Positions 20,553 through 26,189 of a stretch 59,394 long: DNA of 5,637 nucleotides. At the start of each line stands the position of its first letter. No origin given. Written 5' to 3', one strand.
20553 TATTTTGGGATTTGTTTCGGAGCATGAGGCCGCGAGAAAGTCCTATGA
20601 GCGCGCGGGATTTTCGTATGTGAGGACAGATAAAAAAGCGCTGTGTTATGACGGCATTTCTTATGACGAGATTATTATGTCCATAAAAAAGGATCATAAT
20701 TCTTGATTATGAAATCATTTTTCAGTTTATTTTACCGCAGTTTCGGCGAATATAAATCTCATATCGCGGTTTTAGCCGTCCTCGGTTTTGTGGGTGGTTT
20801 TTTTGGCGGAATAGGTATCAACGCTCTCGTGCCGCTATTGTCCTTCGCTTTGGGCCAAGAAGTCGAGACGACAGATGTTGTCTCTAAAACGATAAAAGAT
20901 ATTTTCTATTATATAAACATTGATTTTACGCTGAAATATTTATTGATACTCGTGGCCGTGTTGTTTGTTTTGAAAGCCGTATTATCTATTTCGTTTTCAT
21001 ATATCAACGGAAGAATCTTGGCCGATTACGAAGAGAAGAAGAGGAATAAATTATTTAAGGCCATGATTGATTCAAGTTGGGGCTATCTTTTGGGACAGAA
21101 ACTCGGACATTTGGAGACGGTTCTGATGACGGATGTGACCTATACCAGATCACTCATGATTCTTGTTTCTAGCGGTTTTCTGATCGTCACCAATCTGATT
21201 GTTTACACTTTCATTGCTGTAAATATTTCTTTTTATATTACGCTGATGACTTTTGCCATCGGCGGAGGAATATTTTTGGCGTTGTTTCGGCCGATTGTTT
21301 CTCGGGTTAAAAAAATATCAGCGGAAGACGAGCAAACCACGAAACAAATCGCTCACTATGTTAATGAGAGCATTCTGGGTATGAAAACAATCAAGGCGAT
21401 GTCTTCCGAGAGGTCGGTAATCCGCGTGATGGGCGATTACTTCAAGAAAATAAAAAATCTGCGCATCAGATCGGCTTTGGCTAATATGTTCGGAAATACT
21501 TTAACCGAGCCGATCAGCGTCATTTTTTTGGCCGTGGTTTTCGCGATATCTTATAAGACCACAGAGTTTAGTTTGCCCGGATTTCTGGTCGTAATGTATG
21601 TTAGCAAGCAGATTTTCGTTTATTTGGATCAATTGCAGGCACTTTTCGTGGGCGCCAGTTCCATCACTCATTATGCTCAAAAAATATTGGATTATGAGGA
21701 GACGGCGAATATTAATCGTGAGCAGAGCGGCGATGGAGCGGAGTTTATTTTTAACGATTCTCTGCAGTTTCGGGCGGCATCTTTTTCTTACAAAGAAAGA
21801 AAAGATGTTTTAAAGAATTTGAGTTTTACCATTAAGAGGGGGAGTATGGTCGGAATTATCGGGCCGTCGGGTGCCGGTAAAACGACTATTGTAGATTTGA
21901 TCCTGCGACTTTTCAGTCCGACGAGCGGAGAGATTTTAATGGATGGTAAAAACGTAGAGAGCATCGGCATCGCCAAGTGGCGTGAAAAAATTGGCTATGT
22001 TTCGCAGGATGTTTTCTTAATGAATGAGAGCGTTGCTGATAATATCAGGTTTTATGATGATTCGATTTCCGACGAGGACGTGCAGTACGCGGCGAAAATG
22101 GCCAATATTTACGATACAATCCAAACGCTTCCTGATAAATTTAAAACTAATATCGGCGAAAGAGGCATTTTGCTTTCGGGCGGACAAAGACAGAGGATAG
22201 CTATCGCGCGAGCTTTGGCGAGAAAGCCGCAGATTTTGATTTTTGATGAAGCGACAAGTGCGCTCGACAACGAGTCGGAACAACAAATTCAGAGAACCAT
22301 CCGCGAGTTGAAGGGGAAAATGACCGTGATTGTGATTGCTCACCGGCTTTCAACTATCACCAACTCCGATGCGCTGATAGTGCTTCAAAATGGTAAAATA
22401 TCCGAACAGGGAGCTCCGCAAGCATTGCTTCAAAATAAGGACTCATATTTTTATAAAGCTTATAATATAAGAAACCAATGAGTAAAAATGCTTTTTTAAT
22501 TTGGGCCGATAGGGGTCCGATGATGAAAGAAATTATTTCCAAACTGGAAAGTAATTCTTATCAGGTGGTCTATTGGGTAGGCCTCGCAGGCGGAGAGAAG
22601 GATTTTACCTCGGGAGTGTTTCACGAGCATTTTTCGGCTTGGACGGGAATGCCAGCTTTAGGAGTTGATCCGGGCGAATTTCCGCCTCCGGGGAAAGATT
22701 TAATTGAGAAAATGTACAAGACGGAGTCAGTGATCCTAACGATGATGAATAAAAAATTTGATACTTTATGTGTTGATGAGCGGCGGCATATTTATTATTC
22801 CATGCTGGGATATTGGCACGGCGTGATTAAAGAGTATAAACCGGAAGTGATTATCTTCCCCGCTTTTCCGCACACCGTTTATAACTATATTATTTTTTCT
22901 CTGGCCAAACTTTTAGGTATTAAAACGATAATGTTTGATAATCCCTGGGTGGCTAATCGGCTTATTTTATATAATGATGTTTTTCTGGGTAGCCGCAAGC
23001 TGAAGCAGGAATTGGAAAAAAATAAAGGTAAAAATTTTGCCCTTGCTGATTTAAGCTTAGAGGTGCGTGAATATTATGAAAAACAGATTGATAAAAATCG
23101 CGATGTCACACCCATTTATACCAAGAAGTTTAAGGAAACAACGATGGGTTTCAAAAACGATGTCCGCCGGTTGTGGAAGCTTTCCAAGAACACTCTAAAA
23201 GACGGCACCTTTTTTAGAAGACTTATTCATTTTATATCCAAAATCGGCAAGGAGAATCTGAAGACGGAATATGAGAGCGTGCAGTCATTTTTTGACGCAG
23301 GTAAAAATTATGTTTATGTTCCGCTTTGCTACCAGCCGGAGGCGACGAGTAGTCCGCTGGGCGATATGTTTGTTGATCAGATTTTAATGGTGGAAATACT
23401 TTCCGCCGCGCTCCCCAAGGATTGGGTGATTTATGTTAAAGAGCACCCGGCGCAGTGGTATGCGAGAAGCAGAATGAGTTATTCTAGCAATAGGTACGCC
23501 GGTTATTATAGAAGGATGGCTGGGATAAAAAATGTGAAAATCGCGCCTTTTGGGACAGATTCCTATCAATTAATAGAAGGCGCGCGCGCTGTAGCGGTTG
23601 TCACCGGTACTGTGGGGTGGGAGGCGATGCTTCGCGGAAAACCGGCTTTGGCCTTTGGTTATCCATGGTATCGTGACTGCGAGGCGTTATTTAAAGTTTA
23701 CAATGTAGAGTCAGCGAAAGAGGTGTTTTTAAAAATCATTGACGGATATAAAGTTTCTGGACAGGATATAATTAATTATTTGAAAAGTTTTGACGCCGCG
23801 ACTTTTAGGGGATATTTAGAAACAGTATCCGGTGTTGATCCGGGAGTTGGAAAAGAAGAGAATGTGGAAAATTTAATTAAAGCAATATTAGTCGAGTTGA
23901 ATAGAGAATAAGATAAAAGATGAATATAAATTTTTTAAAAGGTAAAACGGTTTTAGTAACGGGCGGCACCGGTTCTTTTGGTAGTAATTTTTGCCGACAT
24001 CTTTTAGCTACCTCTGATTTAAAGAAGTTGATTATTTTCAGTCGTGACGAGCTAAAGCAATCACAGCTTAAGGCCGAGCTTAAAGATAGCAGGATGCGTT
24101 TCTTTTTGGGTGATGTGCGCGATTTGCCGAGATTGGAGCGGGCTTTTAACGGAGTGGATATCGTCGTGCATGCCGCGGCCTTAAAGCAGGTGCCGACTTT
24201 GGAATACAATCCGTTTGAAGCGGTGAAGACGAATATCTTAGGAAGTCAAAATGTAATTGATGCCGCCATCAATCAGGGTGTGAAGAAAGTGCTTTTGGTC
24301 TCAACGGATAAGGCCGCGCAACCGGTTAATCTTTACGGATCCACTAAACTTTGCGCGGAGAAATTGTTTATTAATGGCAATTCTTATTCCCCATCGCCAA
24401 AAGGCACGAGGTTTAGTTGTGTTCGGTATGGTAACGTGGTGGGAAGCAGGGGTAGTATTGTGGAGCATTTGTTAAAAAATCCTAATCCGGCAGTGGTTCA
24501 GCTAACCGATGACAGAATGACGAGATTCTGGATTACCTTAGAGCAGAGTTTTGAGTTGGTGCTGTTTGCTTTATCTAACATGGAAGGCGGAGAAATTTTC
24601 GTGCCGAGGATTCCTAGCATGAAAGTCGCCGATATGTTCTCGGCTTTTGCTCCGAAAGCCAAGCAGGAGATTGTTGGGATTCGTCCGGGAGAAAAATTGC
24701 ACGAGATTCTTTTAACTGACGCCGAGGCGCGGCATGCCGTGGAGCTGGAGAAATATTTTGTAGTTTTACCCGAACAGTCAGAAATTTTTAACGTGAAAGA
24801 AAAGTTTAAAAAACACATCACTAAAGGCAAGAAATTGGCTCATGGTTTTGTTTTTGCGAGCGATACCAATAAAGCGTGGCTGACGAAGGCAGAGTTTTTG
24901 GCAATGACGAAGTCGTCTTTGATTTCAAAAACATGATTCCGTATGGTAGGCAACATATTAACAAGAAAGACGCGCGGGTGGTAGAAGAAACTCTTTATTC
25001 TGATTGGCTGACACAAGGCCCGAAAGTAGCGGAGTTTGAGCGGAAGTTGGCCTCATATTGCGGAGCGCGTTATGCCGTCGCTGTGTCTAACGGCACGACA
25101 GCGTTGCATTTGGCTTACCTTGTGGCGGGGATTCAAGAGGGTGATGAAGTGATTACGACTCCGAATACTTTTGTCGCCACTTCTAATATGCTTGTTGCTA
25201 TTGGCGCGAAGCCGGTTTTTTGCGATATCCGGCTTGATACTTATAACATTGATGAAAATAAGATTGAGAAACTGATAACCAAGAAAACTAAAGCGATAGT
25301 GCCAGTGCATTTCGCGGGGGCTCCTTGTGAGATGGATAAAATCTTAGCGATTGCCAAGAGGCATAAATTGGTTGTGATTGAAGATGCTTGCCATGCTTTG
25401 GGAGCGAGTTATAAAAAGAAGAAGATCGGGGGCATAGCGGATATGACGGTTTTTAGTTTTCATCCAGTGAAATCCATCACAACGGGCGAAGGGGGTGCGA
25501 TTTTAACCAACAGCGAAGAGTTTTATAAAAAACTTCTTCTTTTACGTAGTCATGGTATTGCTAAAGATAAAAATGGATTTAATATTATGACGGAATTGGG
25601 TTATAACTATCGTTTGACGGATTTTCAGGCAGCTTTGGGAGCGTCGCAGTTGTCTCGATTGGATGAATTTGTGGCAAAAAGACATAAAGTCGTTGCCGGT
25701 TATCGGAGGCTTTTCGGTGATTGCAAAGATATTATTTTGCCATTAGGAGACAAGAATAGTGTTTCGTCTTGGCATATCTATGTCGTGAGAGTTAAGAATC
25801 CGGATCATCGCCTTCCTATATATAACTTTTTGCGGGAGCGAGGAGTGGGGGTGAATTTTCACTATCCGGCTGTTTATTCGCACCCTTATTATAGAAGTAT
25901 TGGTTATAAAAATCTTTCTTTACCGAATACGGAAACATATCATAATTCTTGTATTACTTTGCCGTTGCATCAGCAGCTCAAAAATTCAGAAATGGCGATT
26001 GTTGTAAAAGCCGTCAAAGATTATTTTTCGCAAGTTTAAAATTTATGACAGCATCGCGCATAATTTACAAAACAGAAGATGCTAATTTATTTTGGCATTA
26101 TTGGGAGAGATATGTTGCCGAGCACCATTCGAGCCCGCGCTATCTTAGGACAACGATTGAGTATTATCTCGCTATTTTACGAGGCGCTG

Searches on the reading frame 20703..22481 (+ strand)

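Call 6: search_protein_families(library=pfam, proteins=[window:20703-22481:+], max_evalue=0.01)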
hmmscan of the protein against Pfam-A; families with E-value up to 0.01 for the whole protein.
window:20703-22481:+ (592 aa): 10 families
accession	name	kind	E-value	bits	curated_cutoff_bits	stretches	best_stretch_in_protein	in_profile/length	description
PF00005.33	ABC_tran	-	1.1e-36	126.9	25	1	370-519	1-137/137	ABC transporter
PF00664.28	ABC_membrane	-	6.7e-13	49.4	28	1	65-287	37-250/274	ABC transporter transmembrane region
PF02463.25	SMC_N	-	6.8e-11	42.5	40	1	381-561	25-211/220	RecF/RecN/SMC N terminal domain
PF13555.12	AAA_29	-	6.3e-05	23.1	27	1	375-408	17-50/61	P-loop containing region of AAA domain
PF13191.12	AAA_16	-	7.3e-05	23.8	32.6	1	379-545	23-167/167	AAA ATPase domain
PF13476.12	AAA_23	-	0.0012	20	27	1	379-466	18-87/201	AAA domain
PF13304.12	AAA_21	-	0.0018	18.8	27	0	383-408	2-26/304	AAA domain, putative AbiEii toxin, Type IV TA system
PF00270.35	DEAD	-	0.0039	17.4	26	0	377-540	11-151/167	DEAD/DEAH box helicase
PF00004.35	AAA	-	0.0062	17.4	21.2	0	385-552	3-114/131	ATPase family associated with various cellular activities (AAA)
PF13401.12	AAA_22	-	0.008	16.9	27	0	381-535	6-109/130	AAA domain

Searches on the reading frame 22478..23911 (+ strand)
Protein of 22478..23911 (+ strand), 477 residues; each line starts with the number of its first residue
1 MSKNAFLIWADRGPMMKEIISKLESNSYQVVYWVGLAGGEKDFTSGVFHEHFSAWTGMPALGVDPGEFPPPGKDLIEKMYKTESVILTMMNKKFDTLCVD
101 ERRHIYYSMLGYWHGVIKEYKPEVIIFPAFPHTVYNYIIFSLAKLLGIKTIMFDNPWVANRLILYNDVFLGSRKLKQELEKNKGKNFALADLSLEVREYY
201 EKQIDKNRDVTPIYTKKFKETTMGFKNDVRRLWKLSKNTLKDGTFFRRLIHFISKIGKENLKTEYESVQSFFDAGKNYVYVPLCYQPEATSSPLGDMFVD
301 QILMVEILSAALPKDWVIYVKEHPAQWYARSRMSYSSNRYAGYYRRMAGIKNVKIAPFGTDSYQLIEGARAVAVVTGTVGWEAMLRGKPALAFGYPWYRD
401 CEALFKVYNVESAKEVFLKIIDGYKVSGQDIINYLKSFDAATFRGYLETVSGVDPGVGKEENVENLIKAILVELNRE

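Call 6: search_protein_families(library=pfam, proteins=[window:22478-23911:+], max_evalue=0.01)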
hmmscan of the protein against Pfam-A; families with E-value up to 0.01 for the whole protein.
window:22478-23911:+ (477 aa): 1 family
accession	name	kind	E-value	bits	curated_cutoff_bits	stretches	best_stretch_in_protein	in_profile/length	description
PF05159.20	Capsule_synth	-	1.3e-07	31.9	20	1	312-398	184-266/310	Capsule polysaccharide biosynthesis protein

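Call 26: search_protein_families(library=ncbifam, proteins=[window:22478-23911:+], max_evalue=0.01)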
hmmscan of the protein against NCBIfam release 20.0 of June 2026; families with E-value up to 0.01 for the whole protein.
window:22478-23911:+ (477 aa): 1 family
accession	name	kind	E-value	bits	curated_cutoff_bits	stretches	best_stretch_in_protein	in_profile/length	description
NF046086.1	BFO_1060_trans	domain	0.0057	15.8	200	0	113-153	39-79/365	BFO_1060 family glycosyltransferase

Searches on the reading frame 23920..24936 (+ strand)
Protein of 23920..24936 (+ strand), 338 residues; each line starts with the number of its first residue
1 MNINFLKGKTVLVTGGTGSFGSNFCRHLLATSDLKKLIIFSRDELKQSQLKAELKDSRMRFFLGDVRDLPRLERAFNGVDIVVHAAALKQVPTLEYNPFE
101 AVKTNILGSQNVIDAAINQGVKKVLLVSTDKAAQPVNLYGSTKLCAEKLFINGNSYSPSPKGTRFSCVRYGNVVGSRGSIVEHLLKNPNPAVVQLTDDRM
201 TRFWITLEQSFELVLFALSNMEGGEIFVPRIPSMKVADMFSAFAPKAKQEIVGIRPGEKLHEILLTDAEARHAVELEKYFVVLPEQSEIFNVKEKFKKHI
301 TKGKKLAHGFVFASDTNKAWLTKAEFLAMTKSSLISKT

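Call 6: search_protein_families(library=pfam, proteins=[window:23920-24936:+], max_evalue=0.01)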
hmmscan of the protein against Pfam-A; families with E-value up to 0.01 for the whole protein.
window:23920-24936:+ (338 aa): 12 families
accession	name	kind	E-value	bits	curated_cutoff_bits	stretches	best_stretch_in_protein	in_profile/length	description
PF02719.21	Polysacc_synt_2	-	5.4e-93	311.8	20.2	1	11-282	1-291/293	Polysaccharide biosynthesis protein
PF01370.27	Epimerase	-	5.8e-23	82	20.9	1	11-220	1-227/240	NAD dependent epimerase/dehydratase family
PF01073.25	3Beta_HSD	-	6.8e-19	68.4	22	1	12-135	1-122/280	3-beta hydroxysteroid dehydrogenase/isomerase family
PF16363.11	GDP_Man_Dehyd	-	1.1e-14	55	27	1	12-131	1-131/332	GDP-mannose 4,6 dehydratase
PF13460.12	NAD_binding_10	-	1.6e-11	44.8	27.2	1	15-135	1-104/184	NAD(P)H-binding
PF05368.20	NmrA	-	2.4e-09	37.7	27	1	9-128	3-106/298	NmrA-like family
PF04321.23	RmlD_sub_bind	-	8.5e-09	35.3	27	1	10-151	2-137/287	RmlD substrate binding domain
PF07993.18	NAD_binding_4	-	8e-08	32.2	20.1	1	13-132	1-139/258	Male sterility protein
PF00106.31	adh_short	-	1.8e-06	28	26.6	1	9-119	1-122/195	short chain dehydrogenase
PF08659.16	KR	-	4.4e-06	27.2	22.6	1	10-94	2-97/180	KR domain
PF03435.24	Sacchrp_dh_NADP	-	3.3e-05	24.7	25.1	1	11-86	1-76/129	Saccharopine dehydrogenase NADP binding domain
PF01488.26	Shikimate_DH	-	0.00013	22.5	24.3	1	6-115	10-111/138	Shikimate / quinate 5-dehydrogenase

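Call 69: search_protein_families(library=ncbifam, proteins=[window:23920-24936:+], max_evalue=1e-10)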
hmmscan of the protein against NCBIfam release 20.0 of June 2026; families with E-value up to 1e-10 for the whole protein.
window:23920-24936:+ (338 aa): 10 families
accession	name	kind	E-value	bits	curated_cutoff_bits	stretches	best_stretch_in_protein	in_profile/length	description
TIGR03589.1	PseB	equivalog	1e-132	442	407.75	1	6-327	2-321/324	UDP-N-acetylglucosamine 4,6-dehydratase (inverting)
TIGR04130.1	FnlA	equivalog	3e-67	226.9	730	1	6-290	2-290/337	UDP-N-acetylglucosamine 4,6-dehydratase/5-epimerase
TIGR04180.1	EDH_00030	hypoth_equivalog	1.6e-15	56.9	475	1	11-131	1-123/297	NAD-dependent 4,6-dehydratase LegB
TIGR01179.1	galE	equivalog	1.8e-15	56.6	262.3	1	11-177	2-180/332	UDP-glucose 4-epimerase GalE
TIGR03466.1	HpnA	hypoth_equivalog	7.5e-14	51.3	367.65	1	10-130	2-114/327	hopanoid-associated sugar epimerase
TIGR01181.1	dTDP_gluc_dehyt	equivalog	1.9e-13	50.2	365.1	1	11-159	2-148/321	dTDP-glucose 4,6-dehydratase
TIGR02622.1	CDP_4_6_dhtase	equivalog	3.9e-12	46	278.45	1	5-133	1-133/352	CDP-glucose 4,6-dehydratase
NF041293.1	G6PDh_Azf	equivalog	1e-11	44.8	400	1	9-133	3-119/252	NAD-dependent glucose-6-phosphate dehydrogenase Azf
NF042422.1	oxyalk_red_OleD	equivalog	3e-11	43.3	580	1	11-130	3-111/329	2-alkyl-3-oxoalkanoate reductase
TIGR02197.1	heptose_epim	equivalog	5e-11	42.3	274.6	0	11-177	1-174/316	ADP-glyceromanno-heptose 6-epimerase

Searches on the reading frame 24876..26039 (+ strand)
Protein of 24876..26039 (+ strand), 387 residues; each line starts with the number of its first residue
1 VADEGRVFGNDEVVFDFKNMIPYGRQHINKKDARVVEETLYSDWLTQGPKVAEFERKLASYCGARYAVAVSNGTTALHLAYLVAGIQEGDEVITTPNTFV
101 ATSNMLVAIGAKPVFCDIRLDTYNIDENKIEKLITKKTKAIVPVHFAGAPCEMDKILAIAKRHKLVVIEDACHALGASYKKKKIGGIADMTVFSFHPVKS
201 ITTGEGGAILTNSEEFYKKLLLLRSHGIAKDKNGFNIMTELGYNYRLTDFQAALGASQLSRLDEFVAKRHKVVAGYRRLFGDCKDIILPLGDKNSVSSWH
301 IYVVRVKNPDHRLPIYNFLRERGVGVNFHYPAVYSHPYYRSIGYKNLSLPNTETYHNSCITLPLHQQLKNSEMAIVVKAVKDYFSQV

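Call 6: search_protein_families(library=pfam, proteins=[window:24876-26039:+], max_evalue=0.01)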
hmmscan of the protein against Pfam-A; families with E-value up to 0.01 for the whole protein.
window:24876-26039:+ (387 aa): 4 families
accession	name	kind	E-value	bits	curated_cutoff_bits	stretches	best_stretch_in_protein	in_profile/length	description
PF01041.23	DegT_DnrJ_EryC1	-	7.5e-129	430.5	19.8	1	28-380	3-359/360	DegT/DnrJ/EryC1/StrS aminotransferase family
PF01053.26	Cys_Met_Meta_PP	-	2.4e-09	36.7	27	1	46-194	49-195/381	Cys/Met metabolism PLP-dependent enzyme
PF00155.27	Aminotran_1_2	-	5.7e-08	32.8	19.7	1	51-179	44-194/361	Aminotransferase class I and II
PF01212.27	Beta_elim_lyase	-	2e-07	31.1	27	1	48-272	31-222/288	Beta-eliminating lyase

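Call 69: search_protein_families(library=ncbifam, proteins=[window:24876-26039:+], max_evalue=1e-10)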
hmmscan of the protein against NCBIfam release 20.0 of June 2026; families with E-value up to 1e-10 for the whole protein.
window:24876-26039:+ (387 aa): 7 families
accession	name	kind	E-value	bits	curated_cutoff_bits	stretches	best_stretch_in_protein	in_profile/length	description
TIGR03588.1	PseC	equivalog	9e-137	456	423.5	1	20-383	1-379/380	UDP-4-amino-4,6-dideoxy-N-acetyl-beta-L-altrosamine transaminase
NF008658.2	PRK11658.1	equivalog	2.1e-90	303.1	631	1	18-383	2-376/379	UDP-4-amino-4-deoxy-L-arabinose aminotransferase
TIGR04181.1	NHT_00031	hypoth_equivalog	1.9e-80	270.4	420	1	27-363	7-357/359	LegC family aminotransferase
NF008687.0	PRK11706.1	equivalog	1.3e-79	267.6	375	1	20-384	1-374/375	dTDP-4-amino-4,6-dideoxygalactose transaminase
TIGR02379.1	ECA_wecE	subfamily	5.1e-66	223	434.85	1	20-385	1-376/376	dTDP-4-amino-4,6-dideoxy-D-glucose transaminase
NF011936.0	PRK15407.1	equivalog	5.5e-66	223.1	423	2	18-227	34-251/440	lipopolysaccharide biosynthesis protein RfbH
TIGR04427.1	PLP_DesI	equivalog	2.4e-58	198.1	650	1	34-377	36-376/390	dTDP-4-dehydro-6-deoxyglucose aminotransferase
